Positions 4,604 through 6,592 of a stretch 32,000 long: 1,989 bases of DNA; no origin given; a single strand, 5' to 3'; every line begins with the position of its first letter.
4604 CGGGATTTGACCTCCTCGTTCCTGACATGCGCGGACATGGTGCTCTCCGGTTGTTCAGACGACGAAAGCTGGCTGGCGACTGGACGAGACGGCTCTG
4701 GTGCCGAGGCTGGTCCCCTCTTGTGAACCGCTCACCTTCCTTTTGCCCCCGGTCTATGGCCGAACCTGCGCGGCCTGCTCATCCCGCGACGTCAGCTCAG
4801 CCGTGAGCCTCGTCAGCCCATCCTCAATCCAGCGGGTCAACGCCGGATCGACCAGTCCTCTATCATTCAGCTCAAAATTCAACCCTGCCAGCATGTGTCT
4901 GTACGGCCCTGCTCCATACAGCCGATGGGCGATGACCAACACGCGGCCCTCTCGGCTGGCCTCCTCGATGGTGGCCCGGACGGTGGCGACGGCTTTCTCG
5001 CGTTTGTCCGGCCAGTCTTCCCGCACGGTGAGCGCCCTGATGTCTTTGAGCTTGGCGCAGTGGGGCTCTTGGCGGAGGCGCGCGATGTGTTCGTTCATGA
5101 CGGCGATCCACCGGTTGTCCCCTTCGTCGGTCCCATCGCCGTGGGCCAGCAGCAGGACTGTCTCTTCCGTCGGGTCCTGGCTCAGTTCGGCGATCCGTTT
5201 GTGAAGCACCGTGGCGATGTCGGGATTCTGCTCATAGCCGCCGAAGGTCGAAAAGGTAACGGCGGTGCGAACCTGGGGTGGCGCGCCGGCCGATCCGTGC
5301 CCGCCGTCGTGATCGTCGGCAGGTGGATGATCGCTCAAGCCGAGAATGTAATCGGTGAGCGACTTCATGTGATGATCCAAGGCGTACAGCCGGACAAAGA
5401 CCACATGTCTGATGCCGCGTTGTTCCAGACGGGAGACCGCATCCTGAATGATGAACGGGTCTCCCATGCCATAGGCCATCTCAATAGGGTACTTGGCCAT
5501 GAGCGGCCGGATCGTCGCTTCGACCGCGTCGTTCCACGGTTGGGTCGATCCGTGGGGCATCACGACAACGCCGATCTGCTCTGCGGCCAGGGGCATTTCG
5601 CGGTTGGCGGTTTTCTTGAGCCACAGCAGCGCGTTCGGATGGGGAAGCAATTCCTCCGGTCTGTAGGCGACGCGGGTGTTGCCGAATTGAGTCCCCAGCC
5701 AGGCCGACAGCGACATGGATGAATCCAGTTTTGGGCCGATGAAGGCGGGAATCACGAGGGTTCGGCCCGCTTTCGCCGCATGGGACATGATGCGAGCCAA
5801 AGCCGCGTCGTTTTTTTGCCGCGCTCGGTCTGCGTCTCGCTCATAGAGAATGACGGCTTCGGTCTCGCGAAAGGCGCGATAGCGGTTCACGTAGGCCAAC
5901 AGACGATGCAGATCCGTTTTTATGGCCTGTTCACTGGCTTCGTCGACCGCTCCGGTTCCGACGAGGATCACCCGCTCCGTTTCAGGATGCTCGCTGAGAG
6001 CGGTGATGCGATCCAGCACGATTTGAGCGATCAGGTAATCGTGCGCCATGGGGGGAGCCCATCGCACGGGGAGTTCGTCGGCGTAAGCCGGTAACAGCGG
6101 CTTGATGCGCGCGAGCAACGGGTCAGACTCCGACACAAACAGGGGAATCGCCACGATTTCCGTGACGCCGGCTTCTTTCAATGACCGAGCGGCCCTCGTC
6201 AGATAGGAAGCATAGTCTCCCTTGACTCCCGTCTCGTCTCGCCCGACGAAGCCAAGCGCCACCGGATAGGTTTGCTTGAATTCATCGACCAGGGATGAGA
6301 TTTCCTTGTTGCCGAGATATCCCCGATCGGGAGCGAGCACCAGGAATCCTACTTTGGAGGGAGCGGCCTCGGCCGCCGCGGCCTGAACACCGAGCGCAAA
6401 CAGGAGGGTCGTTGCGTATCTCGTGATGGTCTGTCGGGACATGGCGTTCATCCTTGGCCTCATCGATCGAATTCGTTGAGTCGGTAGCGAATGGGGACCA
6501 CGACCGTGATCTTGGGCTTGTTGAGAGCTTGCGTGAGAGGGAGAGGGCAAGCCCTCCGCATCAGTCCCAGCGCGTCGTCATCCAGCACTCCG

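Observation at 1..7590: Fur-box-fronted operon of TonB, secreted chelatase-fold protein, small protein, PEP-CTERM protein, TonB-dependent receptor and atypical regulator: candidate uncharacterised tetrapyrrole/metal capture system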

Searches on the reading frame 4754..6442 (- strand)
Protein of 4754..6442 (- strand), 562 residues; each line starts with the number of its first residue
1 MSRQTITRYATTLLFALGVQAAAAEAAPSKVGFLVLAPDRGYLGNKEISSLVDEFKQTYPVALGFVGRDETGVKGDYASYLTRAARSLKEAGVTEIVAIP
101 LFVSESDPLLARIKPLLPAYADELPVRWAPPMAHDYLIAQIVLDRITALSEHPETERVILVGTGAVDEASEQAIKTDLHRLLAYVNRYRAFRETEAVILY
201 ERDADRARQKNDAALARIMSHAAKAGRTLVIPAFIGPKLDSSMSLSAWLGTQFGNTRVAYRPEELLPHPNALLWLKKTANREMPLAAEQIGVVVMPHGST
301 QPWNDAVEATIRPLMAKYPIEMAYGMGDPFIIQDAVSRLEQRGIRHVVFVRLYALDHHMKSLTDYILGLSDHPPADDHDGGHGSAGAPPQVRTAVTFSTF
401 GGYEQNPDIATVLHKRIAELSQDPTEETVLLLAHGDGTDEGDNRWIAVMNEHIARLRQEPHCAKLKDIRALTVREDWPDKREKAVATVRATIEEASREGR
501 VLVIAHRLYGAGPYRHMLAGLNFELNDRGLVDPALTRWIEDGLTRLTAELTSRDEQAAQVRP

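Call 5: search_protein_families(library=pfam, proteins=[window:4754-6442:-], max_evalue=0.01)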
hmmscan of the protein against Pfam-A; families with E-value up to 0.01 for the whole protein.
window:4754-6442:- (562 aa): 2 families
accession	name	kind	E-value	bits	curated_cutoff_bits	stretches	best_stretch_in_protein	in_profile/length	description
PF01903.22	CbiX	-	4.1e-05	24.3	22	0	46-142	10-104/106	CbiX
PF00762.24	Ferrochelatase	-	0.0047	16.4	27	0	305-356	76-126/317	Ferrochelatase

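Call 6: search_protein_families(library=ncbifam, proteins=[window:4754-6442:-], max_evalue=0.01)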
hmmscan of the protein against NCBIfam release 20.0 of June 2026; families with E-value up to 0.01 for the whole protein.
window:4754-6442:- (562 aa): 2 families
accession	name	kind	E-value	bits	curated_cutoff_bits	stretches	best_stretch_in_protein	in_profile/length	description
NF033198.0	F430_CfbA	equivalog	5.4e-06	26.4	120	0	291-371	1-86/122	sirohydrochlorin nickelochelatase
NF002090.2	PRK00923.1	subfamily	1.4e-05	25.1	120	0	291-379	2-91/129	sirohydrochlorin nickelochelatase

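Call 9: find_homologous_proteins(query=window:4754-6442:-)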
Query window:4754-6442:- (562 aa): 418 proteins with E <= 0.001 among 8000 candidates; the best 120 are listed.
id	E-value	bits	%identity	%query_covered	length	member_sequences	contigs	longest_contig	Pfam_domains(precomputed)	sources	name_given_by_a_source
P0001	0.0e+0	1232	98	100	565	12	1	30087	-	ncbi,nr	ncbi:MAG: hypothetical protein NNA23_09410 [Nitrospira sp.]|nr:hypothetical protein [Nitrospira sp.]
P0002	0.0e+0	1127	88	100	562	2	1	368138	-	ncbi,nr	ncbi:MAG: hypothetical protein NNA31_10675 [Nitrospira sp.]|nr:hypothetical protein [Nitrospira sp.]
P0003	0.0e+0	1126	89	100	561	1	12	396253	-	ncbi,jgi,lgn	jgi:sirohydrochlorin ferrochelatase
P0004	0.0e+0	1124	89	100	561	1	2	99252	-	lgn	-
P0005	1.4e-290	982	76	98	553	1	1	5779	-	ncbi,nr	ncbi:MAG: hypothetical protein NZM29_04205 [Nitrospira sp.]|nr:hypothetical protein [Nitrospira sp.]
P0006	9.7e-282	953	74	100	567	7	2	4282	-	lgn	-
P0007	4.4e-279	945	74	97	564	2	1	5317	-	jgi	jgi:sirohydrochlorin ferrochelatase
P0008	2.7e-278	942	72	100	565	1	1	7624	PF01903.23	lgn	-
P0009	2.8e-278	942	73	100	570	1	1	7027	PF01903.23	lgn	-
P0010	2.0e-277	939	73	100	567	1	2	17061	-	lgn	-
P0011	3.2e-277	938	72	100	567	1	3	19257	-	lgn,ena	-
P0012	3.0e-275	932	72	100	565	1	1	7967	PF01903.23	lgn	-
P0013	7.8e-275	931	72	100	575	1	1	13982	PF01903.23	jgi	jgi:sirohydrochlorin ferrochelatase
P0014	2.5e-274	929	73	98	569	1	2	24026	-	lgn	-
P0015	4.8e-274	928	72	100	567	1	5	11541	-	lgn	-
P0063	7.4e-258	875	68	98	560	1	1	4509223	PF01903.23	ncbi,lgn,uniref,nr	ncbi:hypothetical protein W02_38050 [Nitrospira sp. KM1]|uniref:sirohydrochlorin chelatase n=1 Tax=N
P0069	6.6e-257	871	69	100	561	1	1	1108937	PF01903.23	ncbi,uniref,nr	ncbi:hypothetical protein [Nitrospira lenta]|uniref:Sirohydrochlorin cobaltochelatase n=1 Tax=Nitros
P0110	3.4e-213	727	59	94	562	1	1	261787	PF01903.23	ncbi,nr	ncbi:MAG: hypothetical protein EPO61_05765 [Nitrospirae bacterium]|nr:MAG: hypothetical protein EPO6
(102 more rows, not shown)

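Call 10: search_solved_structures(query=window:4754-6442:-, max_evalue=1, show_alignments=3)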
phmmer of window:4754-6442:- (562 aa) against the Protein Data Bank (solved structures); distinct sequences matched with E-value up to 1: 0.

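Call 11: find_encoding_contigs(protein=P0063, flank=10000, max_places=2)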
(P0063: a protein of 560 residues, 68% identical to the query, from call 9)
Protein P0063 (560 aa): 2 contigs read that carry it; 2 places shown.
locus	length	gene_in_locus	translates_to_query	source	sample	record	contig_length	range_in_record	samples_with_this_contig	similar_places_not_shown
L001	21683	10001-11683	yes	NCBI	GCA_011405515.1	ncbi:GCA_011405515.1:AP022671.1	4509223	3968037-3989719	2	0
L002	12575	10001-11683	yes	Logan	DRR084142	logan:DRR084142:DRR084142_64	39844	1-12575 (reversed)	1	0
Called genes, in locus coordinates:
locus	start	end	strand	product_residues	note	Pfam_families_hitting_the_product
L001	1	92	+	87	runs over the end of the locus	PF13602:ADH_zinc_N_2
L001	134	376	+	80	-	-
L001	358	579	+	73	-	PF07883:Cupin_2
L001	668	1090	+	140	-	PF19625:DUF6130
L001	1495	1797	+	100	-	-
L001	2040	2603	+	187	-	-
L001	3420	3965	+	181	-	PF00165:HTH_AraC (weak), PF12833:HTH_18, PF00165:HTH_AraC (weak)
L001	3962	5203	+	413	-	PF25917:BSH_RND (weak), PF25876:HH_MFP_RND, PF25944:Beta-barrel_RND (weak), PF25954:Beta-barrel_RND_2, PF25989:YknX_C (weak)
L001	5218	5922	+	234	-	PF00005:ABC_tran, PF13304:AAA_21 (faint)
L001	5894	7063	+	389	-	PF12704:MacB_PCD (weak), PF02687:FtsX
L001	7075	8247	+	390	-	PF12704:MacB_PCD, PF02687:FtsX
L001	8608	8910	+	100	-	-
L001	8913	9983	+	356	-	PF03544:TonB_C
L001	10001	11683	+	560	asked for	PF01903:CbiX (faint)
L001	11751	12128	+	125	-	PF18029:Glyoxalase_6 (weak)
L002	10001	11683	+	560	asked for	PF01903:CbiX (faint)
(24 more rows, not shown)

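Call 12: find_encoding_contigs(protein=P0069, flank=10000, max_places=2)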
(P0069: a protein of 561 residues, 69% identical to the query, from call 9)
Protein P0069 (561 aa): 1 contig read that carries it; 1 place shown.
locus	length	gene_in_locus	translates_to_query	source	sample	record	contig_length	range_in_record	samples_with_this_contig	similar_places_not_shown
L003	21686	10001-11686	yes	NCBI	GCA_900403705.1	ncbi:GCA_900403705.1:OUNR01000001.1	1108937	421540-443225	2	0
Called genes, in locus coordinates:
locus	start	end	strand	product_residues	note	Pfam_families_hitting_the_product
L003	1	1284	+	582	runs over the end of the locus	-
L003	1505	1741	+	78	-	-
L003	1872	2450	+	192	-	PF12833:HTH_18, PF00165:HTH_AraC (weak)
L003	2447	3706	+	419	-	PF25917:BSH_RND (weak), PF25876:HH_MFP_RND, PF25954:Beta-barrel_RND_2, PF25989:YknX_C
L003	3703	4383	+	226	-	PF00005:ABC_tran, PF13304:AAA_21 (faint)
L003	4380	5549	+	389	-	PF12704:MacB_PCD (weak), PF02687:FtsX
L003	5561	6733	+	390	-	PF12704:MacB_PCD, PF02687:FtsX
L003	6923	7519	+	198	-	-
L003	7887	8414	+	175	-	PF05721:PhyH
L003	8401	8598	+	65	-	-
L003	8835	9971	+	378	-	PF03544:TonB_C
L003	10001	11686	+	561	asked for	PF01903:CbiX (faint)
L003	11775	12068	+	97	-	-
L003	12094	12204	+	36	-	-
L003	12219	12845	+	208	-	-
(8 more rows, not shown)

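Call 13: find_encoding_contigs(protein=P0110, flank=10000, max_places=2)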
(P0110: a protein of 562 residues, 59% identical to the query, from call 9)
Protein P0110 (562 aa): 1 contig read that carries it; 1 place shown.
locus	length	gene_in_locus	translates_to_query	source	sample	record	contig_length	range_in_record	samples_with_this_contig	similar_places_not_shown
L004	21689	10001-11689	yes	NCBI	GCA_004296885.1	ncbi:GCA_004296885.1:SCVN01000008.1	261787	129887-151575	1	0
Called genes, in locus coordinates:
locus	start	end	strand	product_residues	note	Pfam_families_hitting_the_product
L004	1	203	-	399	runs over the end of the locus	PF08442:ATP-grasp_2, PF13549:ATP-grasp_5 (faint), PF24948:Citrate_synth_N, PF16114:Citrate_bind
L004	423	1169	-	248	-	-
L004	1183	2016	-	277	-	PF01149:Fapy_DNA_glyco, PF06831:H2TH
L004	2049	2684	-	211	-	PF03167:UDG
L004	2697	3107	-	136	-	PF14566:PTPlike_phytase (weak), PF00782:DSPc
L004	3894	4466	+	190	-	PF00165:HTH_AraC (faint), PF12833:HTH_18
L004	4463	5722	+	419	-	PF25917:BSH_RND, PF25973:BSH_CzcB (weak), PF25997:BSH_YhbJ (faint), PF25876:HH_MFP_RND, PF25954:Beta-barrel_RND_2, PF25990:Beta-barrel_YknX (faint), PF25989:YknX_C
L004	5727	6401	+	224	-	PF00005:ABC_tran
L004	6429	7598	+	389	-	PF12704:MacB_PCD (weak), PF02687:FtsX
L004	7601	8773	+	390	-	PF12704:MacB_PCD, PF02687:FtsX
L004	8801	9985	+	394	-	PF03544:TonB_C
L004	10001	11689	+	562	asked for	PF01903:CbiX (faint)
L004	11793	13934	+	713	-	PF07715:Plug, PF00593:TonB_dep_Rec_b-barrel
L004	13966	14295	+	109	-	-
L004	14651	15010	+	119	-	PF13717:Zn_ribbon_4 (faint)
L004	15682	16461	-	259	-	-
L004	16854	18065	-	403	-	PF09243:Rsm22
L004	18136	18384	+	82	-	-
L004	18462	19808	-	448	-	PF01855:POR_N, PF02780:Transketolase_C, PF17147:PFOR_II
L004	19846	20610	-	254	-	PF02552:CO_dh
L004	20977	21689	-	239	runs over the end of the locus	PF01558:POR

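Call 29: predict_structure(alignment_id=A1)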
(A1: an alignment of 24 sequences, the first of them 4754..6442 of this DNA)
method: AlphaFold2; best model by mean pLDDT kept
length: 562 residues; sequences in the alignment: 24
mean_pLDDT: 80.2   pTM: 0.78
mean pLDDT of the five models: 80.2, 80.0, 77.5, 67.3, 66.6
residues with pLDDT >= 90: 181; 70-90: 266; 50-70: 76; < 50: 39
segments of 3 or more residues with pLDDT < 50: 13-26, 69-74, 377-385, 555-562
pLDDT, mean of each block of 10 residues (from residue 1): 54 44 52 86 75 91 73 57 90 92 75 83 88 76 84 89 82 86 86 89 80 87 84 65 65 69 64 89 90 80 82 92 81 93 93 71 79 54 54 89 90 95 96 81 90 97 96 72 89 95 85 81 88 92 92 50 30
secondary structure, 60 per line:
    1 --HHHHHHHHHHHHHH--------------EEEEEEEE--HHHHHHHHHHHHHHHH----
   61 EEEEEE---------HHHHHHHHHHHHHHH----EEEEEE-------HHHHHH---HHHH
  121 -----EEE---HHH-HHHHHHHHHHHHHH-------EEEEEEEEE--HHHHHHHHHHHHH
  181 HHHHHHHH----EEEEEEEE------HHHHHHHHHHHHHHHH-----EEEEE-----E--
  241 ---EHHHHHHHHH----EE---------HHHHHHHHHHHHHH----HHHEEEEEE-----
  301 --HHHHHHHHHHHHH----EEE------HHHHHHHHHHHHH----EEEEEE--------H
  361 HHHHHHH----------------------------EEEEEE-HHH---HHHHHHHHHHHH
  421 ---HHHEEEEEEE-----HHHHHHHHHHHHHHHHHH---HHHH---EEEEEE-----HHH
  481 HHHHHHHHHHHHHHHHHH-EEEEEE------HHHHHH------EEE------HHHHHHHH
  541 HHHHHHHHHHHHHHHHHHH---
elements in order: H3-16 E31-38 H41-56 E61-66 H76-90 E95-100 H108-113 H117-120 E126-128 H136-149 E157-165 H168-188 E193-200 H207-222 E228-232 H245-253 H269-282 E290-295 H303-315 E320-322 H329-341 E346-351 H360-367 E396-401 H409-420 E427-433 H439-456 H460-463 E467-472 H478-498 E500-505 H512-517 E524-526 H533-559

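Call 31: search_protein_representatives(protein=window:4754-6442:-)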
Query: 562 residues. Proteins with E-value up to 0.001 (for the whole library): 823; up to 1e-10: 462; up to 1e-30: 144. The best 150 are listed.
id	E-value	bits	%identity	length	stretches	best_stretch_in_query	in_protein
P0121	1.2e-200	684.1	57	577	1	26-551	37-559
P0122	1.0e-168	578.7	51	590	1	11-552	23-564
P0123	4.6e-149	513.8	48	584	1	14-555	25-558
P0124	2.8e-140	484.8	42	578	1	14-553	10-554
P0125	5.5e-119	414.5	41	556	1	19-545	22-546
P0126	6.6e-117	407.7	39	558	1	23-552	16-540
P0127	1.6e-115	403.1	42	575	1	23-544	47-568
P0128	4.9e-104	365.2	37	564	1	14-551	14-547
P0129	1.8e-103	363.3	55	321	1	258-552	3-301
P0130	1.9e-101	356.6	39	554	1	21-552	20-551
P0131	8.8e-98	344.6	45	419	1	160-546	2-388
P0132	1.4e-97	343.9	38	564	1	15-552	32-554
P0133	6.4e-96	338.4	37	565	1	18-546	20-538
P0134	1.9e-94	333.5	38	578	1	21-554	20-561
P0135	3.3e-93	329.5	39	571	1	22-550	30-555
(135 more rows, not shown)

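Call 32: fold_search(model_id=the predicted structure, library=pdb)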
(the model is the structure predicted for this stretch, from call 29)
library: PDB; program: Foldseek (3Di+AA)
matches with E <= 10: 879; with E <= 0.001: 5
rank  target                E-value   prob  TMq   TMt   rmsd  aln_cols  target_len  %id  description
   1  5zt7_B                1.5e-04  1.00  0.33  0.65   5.6       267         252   15  SirB from Bacillus subtilis with Co2+ (released 2019-02-27)
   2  5zt7_A                2.4e-04  1.00  0.32  0.64   5.3       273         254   14  SirB from Bacillus subtilis with Co2+ (released 2019-02-27)
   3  2xvz                  2.5e-04  1.00  0.32  0.59   5.6       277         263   14  Cobalt chelatase CbiK (periplasmatic) from Desulvobrio vulgaris Hildenborough (co-crystallized with cobalt) (released 2010-12-22)
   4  2xvx                  3.4e-04  1.00  0.30  0.56   5.9       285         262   14  Cobalt chelatase CbiK (periplasmatic) from Desulvobrio vulgaris Hildenborough (Native) (released 2010-12-22)
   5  5zt9_B                4.5e-04  1.00  0.33  0.66   5.1       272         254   14  SirB from Bacillus subtilis with Ni2+ (released 2019-06-12)
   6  5zt8_B                1.3e-03  1.00  0.33  0.65   5.5       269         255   14  SirB from Bacillus subtilis (released 2019-02-27)
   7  5zt9_A                1.6e-03  1.00  0.31  0.62   5.6       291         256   13  SirB from Bacillus subtilis with Ni2+ (released 2019-06-12)
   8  8zn5_I                1.9e-03  0.21  0.09  0.11  24.3       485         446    9  Crystal Structure of Designed Clock Protein KaiC (released 2025-04-16)
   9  5zt8_A                2.4e-03  1.00  0.32  0.62   5.7       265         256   14  SirB from Bacillus subtilis (released 2019-02-27)
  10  5vbg                  3.1e-03  0.57  0.18  0.19  26.5       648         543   12  Crystal Structure of full-length LpoA, Monoclinic form 1, from Haemophilus influenzae (released 2017-09-13)
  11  9b86                  4.1e-03  1.00  0.30  0.54   6.4       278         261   13  FetB apo from Porphyromonas gingivalis without heme group (released 2025-04-09)
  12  1efa_C                4.1e-03  1.00  0.23  0.38   7.4       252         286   11  CRYSTAL STRUCTURE OF THE LAC REPRESSOR DIMER BOUND TO OPERATOR AND THE ANTI-INDUCER ONPF (released 2000-03-06)
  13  2gx6                  4.1e-03  0.95  0.20  0.33  11.0       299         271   10  Rational stabilization of E. coli ribose binding protein (released 2007-03-20)
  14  3opy_A                4.3e-03  0.57  0.21  0.15  30.0       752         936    9  Crystal structure of Pichia pastoris phosphofructokinase in the T-state (released 2010-10-06)
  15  3tb6_A                4.6e-03  0.99  0.25  0.41   8.1       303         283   12  Structure of the effector-binding domain of arabinose repressor AraR from Bacillus subtilis (released 2012-01-25)
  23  1qgo                  8.7e-03  1.00  0.29  0.56   7.0       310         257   15  ANAEROBIC COBALT CHELATASE IN COBALAMIN BIOSYNTHESIS FROM SALMONELLA TYPHIMURIUM (released 1999-09-29)
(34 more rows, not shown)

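Call 35: find_related_loci(query=A2, collection=genome_contigs, flank=10000)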
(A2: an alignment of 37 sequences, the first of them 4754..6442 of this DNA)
Query A2 (562 aa) in genome_contigs; peptide patterns used: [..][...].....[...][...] (x = any residue, [..] = any of these).
349 stretches matched a pattern; 303 encode a relative of the query (tblastn E <= 1e-3); the best 80 are kept; 80 distinct loci.
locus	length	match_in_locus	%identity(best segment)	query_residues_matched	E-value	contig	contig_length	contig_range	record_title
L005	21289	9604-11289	98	1-562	0e+0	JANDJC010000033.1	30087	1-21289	MAG: Nitrospira sp. isolate SZTDM-2_Bin289 NODE_34_length_30087_cov_1.691956, whole genome shotgun sequence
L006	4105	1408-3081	72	1-559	0e+0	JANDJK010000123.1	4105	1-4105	MAG: Nitrospira sp. isolate QZM_B4_2_Bin429 NODE_142_length_4105_cov_1.435143, whole genome shotgun sequence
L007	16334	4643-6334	70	1-562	0e+0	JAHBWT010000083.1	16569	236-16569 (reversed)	MAG: Nitrospira sp. isolate ACE_NIT12 NIT12_83, whole genome shotgun sequence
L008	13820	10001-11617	71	26-562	0e+0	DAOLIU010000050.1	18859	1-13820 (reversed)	MAG TPA_asm: Nitrospira sp. isolate AMR_MDS_0292 NODE_266_length_18859_cov_6.107849, whole genome shotgun sequence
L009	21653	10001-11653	56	4-545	0e+0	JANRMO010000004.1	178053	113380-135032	MAG: Nitrospiraceae bacterium isolate NOB01 NOB01_04, whole genome shotgun sequence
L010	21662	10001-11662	53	3-559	0e+0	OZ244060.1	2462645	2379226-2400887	MAG: Nitrospirales bacterium isolate 0e4000e4-4fa3-4ae7-86ba-393fbf4ea046 genome assembly, chromosome: 1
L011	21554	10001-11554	55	29-550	0e+0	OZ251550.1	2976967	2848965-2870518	MAG: Nitrospirales bacterium isolate d59870a2-bf11-498b-9867-9f61eb436578 genome assembly, chromosome: 1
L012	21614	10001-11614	53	9-550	0e+0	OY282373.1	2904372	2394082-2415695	MAG: uncultured Nitrospirales bacterium genome assembly, chromosome: 1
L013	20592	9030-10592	54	27-550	0e+0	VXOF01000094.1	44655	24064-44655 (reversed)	MAG: Nitrospira sp. SB0662_bin_26 NODE_832_length_44655_cov_33.048453, whole genome shotgun sequence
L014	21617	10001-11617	52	14-559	0e+0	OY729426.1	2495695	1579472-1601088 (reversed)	MAG: Nitrospirales bacterium isolate 092cc351-3adc-43ff-9a6e-f4966337217d genome assembly, chromosome: 1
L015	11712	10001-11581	54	27-551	0e+0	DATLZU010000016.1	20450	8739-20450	MAG TPA_asm: Nitrospiraceae bacterium isolate SMAG_U13307 k141_123737, whole genome shotgun sequence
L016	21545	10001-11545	53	32-550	0e+0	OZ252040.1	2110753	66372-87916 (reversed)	MAG: Nitrospirales bacterium isolate 83231f25-c8cf-40c5-a73a-07b957b23052 genome assembly, chromosome: 1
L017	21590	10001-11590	53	27-559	0e+0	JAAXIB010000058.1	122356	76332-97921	MAG: Nitrospirales bacterium isolate Plut_88904 unfiltered_Plut_88904_genomic_contig_538556, whole genome shotgun sequen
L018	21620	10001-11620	53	13-545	0e+0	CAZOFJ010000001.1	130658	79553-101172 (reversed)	MAG TPA_asm: uncultured Nitrospirota bacterium isolate SRP287051_co2_246 genome assembly, contig: NODE_263_length_130658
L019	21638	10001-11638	52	1-550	0e+0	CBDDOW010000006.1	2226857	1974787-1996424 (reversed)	MAG: Nitrospirales bacterium isolate 0b37e4ec-b941-4f54-8453-c20577e00895 genome assembly, contig: contig_6, whole genom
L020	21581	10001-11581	55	27-551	0e+0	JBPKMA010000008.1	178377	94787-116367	MAG: Nitrospiraceae bacterium isolate QQ_201912_bins_196 QQ_201912_bins_196_scaffold_8, whole genome shotgun sequence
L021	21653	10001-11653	52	1-552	0e+0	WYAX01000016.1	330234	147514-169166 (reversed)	MAG: Nitrospira defluvii isolate NOB1 k127_190941, whole genome shotgun sequence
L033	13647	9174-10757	45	13-546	1e-157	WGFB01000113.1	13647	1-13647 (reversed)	MAG: Gammaproteobacteria bacterium isolate S146_68 k151_754914, whole genome shotgun sequence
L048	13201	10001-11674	34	2-558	2e-99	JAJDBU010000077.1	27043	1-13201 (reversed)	MAG: Nitrospirota bacterium isolate OFTM244 OFTM244_76, whole genome shotgun sequence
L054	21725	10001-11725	33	25-556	4e-91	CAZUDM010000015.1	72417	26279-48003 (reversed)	MAG TPA_asm: uncultured Spirochaetia bacterium isolate binchicken_co179_138 genome assembly, contig: NODE_1336_length_72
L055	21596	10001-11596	33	21-555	4e-90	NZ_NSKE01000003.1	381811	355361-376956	Aliifodinibius salipaludis strain WN023 contig3, whole genome shotgun sequence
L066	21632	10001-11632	32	13-543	1e-84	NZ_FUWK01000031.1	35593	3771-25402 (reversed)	Nitrosomonas europaea strain ATCC 25978, whole genome shotgun sequence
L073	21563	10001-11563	33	30-545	2e-82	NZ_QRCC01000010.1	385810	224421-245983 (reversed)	Nitrosomonas sp. HPC101 HPC101_contig000010, whole genome shotgun sequence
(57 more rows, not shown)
